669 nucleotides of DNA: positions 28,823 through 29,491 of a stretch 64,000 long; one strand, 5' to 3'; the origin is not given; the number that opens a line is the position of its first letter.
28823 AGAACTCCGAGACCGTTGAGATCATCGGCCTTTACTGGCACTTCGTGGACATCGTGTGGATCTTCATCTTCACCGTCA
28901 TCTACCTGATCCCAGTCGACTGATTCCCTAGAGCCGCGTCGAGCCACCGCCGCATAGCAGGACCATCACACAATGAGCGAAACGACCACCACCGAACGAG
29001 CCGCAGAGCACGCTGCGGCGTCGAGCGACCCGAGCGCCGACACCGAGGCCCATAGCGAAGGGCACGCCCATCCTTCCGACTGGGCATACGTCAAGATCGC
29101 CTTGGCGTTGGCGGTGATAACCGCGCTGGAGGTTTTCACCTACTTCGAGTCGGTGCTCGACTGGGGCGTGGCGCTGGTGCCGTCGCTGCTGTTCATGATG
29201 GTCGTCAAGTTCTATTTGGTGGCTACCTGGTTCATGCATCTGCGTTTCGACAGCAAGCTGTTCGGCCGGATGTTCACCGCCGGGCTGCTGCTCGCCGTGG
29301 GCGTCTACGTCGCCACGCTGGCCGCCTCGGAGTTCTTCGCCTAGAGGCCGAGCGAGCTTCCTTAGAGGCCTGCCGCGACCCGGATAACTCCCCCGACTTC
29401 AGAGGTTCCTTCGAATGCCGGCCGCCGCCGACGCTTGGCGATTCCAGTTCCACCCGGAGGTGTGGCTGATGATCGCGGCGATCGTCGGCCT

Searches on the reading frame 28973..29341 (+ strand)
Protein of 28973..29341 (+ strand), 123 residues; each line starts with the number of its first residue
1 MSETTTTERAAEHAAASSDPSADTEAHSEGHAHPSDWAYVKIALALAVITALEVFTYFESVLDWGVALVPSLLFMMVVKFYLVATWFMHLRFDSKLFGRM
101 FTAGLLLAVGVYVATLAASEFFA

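Call 6: search_protein_families(library=pfam, proteins=[window:28973-29341:+], max_evalue=0.1)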
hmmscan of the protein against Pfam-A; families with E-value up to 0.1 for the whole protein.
window:28973-29341:+ (123 aa): 2 families
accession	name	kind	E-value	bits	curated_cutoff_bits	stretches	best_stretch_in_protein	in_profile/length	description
PF03626.19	COX4_pro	-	6.9e-09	36.4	28.9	1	41-109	2-68/72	Prokaryotic Cytochrome C oxidase subunit IV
PF14126.11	DUF4293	-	0.014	16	27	1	25-117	45-135/153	Domain of unknown function (DUF4293)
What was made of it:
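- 28973..29344 (+): caa3 subunit IV (COX4_pro type). PF03626 E 6.9e-9 (call 6).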

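Call 9: search_protein_families(library=ncbifam, proteins=[window:28973-29341:+], max_evalue=0.1)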
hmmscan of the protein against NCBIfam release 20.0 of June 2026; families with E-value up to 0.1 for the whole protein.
window:28973-29341:+ (123 aa): 1 family
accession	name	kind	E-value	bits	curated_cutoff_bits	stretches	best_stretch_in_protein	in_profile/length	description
TIGR02229.1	caa3_sub_IV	subfamily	9.7e-08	32.7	37.25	1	31-108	1-79/92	caa(3)-type oxidase, subunit IV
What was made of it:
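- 28973..29344 (+): TIGR02229 E 9.7e-8, 32.7 bits against a cut-off of 37.25, so below threshold (call 9).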
